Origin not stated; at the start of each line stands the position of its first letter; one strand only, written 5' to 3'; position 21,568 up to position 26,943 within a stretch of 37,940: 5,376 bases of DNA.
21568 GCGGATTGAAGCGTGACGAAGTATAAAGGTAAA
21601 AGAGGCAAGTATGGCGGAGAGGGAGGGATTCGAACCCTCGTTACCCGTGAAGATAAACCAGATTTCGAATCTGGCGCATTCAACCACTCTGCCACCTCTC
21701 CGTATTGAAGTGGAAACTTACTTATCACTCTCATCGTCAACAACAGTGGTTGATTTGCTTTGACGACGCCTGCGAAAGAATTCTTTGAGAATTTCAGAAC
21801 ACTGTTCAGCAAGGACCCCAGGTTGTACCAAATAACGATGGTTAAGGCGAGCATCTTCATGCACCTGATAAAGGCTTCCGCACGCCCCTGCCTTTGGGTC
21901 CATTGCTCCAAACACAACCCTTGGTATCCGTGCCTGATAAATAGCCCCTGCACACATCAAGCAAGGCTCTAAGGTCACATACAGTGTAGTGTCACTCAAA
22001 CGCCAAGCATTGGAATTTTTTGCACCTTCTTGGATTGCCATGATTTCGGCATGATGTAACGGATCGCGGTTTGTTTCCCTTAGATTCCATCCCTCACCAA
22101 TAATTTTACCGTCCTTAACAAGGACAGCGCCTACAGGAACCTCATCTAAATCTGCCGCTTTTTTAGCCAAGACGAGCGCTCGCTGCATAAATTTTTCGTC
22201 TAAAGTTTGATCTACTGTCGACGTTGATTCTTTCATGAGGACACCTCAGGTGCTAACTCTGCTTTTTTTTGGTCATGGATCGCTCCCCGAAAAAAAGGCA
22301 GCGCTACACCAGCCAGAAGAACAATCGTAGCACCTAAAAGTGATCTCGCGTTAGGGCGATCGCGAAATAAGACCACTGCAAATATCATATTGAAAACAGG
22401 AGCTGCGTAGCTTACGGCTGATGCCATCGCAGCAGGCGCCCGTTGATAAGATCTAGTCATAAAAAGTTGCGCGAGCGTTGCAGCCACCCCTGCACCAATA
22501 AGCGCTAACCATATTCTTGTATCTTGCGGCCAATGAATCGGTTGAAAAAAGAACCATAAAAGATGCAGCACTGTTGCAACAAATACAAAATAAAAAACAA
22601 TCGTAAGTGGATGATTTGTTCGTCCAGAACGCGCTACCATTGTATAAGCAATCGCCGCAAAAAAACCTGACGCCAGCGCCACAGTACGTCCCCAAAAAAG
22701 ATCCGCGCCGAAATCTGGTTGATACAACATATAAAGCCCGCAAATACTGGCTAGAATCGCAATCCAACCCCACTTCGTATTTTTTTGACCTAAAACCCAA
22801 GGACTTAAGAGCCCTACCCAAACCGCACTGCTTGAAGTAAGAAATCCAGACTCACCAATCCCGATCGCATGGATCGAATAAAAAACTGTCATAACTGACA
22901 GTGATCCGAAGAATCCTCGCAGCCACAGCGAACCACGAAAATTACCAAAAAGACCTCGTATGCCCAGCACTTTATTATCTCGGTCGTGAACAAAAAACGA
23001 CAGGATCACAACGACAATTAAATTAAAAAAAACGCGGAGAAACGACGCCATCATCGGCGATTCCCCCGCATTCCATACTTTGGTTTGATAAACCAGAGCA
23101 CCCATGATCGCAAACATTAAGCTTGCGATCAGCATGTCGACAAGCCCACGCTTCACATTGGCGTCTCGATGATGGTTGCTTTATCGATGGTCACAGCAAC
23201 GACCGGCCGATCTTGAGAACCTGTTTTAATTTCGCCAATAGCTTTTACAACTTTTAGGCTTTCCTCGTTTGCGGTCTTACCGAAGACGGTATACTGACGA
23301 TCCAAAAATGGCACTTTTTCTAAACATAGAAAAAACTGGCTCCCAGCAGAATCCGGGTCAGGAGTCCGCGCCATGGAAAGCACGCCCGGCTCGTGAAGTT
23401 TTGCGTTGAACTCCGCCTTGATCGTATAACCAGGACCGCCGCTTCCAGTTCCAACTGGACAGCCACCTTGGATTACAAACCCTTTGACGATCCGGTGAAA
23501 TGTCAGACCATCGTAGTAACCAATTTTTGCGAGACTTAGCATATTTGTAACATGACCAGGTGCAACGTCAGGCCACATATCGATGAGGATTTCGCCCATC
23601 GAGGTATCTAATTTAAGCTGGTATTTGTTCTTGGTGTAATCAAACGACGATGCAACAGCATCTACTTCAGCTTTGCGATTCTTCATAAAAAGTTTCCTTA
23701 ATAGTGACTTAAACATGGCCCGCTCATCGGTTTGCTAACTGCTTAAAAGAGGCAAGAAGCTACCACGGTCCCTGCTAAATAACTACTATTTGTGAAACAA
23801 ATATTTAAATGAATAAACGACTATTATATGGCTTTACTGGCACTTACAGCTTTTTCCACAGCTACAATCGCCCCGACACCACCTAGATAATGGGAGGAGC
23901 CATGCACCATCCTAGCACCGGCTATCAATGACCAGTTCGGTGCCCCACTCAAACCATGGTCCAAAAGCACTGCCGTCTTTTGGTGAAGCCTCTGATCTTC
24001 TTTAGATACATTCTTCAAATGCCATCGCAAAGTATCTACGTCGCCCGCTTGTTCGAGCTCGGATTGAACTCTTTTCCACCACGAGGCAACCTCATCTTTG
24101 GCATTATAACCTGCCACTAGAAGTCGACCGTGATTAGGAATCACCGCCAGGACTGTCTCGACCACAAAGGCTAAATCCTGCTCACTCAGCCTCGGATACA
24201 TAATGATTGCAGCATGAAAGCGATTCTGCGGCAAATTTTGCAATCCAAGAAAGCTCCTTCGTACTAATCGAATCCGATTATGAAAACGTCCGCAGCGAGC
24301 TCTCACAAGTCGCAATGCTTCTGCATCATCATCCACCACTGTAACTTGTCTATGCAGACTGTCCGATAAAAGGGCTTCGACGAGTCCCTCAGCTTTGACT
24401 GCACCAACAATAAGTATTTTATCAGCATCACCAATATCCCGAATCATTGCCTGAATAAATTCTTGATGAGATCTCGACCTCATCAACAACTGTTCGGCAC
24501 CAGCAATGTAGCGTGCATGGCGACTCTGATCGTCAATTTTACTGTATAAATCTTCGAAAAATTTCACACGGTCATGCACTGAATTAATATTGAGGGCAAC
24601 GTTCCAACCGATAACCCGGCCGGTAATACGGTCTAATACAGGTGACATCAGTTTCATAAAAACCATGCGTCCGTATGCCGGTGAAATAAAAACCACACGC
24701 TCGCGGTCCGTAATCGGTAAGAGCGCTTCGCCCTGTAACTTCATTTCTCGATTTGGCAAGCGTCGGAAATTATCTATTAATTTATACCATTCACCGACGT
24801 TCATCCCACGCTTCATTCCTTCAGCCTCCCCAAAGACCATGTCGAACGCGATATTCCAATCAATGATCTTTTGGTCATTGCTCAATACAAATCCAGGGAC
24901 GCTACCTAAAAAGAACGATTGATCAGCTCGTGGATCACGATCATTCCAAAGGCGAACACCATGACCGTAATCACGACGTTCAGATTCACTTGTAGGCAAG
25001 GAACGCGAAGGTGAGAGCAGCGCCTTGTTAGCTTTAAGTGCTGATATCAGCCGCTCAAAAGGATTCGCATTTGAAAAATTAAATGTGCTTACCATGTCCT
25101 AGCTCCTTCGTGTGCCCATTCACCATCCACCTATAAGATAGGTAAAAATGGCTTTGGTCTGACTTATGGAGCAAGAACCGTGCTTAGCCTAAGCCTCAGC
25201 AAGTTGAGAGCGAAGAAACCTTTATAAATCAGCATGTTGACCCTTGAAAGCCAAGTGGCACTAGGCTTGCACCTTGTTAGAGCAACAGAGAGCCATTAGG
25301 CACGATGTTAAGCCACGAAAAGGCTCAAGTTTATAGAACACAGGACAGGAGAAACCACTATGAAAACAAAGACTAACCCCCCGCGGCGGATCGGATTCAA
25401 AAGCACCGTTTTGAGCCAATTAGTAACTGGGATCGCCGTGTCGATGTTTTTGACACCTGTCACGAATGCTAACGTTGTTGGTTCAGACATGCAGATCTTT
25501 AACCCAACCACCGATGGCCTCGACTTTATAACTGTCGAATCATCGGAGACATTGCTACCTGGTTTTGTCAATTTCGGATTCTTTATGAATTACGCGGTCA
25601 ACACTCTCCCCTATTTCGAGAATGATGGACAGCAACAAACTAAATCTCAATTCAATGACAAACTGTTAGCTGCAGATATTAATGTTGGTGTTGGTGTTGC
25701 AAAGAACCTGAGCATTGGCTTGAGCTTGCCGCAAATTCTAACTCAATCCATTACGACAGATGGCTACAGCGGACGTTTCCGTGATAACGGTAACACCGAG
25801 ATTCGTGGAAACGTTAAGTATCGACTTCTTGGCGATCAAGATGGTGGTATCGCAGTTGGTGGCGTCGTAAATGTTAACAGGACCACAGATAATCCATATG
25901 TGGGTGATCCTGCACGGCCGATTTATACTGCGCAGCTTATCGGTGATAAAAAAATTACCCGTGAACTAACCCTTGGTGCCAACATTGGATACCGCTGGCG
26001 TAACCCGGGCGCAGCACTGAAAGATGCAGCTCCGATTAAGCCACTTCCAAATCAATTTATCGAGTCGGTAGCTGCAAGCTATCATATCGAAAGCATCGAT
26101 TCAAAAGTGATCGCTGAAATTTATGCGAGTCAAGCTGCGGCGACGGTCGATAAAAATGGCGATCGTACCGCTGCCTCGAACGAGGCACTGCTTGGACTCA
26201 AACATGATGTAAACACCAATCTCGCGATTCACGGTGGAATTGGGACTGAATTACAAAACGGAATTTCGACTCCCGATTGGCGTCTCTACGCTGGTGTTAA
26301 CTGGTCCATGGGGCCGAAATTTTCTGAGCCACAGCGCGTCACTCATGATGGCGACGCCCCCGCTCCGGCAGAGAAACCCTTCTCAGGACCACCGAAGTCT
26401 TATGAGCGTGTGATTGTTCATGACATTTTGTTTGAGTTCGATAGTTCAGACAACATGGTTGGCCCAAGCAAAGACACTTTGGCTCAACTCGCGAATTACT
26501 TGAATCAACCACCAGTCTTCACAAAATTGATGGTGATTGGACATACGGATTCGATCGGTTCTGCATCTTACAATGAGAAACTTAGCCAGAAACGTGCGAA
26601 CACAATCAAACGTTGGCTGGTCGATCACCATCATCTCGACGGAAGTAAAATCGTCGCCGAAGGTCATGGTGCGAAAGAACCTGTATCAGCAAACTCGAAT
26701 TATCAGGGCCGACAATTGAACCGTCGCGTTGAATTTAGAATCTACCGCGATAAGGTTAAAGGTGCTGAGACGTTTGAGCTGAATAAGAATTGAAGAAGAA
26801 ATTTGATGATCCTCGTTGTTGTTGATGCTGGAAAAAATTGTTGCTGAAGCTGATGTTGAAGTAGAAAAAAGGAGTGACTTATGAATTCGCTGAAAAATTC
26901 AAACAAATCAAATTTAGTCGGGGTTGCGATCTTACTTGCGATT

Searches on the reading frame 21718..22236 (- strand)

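Call 78: search_protein_families(library=pfam, proteins=[window:21718-22236:-], max_evalue=0.0001)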
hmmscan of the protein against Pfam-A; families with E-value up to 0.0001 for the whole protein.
window:21718-22236:- (172 aa): 3 families
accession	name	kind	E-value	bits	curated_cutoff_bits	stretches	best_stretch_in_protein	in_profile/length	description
PF14437.12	MafB19-deam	-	1.2e-43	148.8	27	1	13-158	3-142/142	MafB19-like deaminase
PF00383.29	dCMP_cyt_deam_1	-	6.2e-33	113.2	25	1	12-110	3-101/102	Cytidine and deoxycytidylate deaminase zinc-binding region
PF14439.12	Bd3614-deam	-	3e-07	30.9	38.5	1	35-104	11-79/113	Bd3614-like deaminase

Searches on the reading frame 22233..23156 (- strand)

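Call 78: search_protein_families(library=pfam, proteins=[window:22233-23156:-], max_evalue=0.0001)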
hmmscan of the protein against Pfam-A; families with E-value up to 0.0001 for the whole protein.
window:22233-23156:- (307 aa): 2 families
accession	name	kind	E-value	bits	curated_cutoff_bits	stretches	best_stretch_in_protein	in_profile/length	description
PF00892.27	EamA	-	1e-28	100.8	28.2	2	155-282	2-129/135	EamA-like transporter family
PF03151.22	TPT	-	9.2e-05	22.4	30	0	181-286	29-134/291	Triose-phosphate Transporter family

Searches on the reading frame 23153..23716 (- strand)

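Call 78: search_protein_families(library=pfam, proteins=[window:23153-23716:-], max_evalue=0.0001)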
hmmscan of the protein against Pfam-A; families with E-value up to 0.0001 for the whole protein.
window:23153-23716:- (187 aa): 1 family
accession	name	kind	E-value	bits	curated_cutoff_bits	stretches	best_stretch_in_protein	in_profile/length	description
PF00160.26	Pro_isomerase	-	1.4e-41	142.8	21.7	1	35-181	3-158/159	Cyclophilin type peptidyl-prolyl cis-trans isomerase/CLD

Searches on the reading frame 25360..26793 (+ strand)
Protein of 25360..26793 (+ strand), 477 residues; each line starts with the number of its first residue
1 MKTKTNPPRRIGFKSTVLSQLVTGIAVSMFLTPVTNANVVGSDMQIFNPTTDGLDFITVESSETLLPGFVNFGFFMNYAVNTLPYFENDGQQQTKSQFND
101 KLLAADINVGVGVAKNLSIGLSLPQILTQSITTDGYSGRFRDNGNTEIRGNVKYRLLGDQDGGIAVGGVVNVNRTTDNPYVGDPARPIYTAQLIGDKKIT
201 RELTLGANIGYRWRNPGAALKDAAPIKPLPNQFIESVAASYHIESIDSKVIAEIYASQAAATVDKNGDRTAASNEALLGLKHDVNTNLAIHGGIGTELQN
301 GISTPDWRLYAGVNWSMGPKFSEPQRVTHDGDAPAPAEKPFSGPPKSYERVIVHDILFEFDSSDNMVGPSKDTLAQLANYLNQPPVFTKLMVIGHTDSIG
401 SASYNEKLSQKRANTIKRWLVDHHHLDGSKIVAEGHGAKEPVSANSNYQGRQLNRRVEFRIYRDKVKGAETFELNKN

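Call 78: search_protein_families(library=pfam, proteins=[window:25360-26793:+], max_evalue=0.0001)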
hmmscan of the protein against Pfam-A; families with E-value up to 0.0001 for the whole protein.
window:25360-26793:+ (477 aa): 1 family
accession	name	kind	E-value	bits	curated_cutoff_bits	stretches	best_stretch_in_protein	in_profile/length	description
PF00691.25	OmpA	-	3.3e-17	63.1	27.2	1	367-455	10-98/98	OmpA family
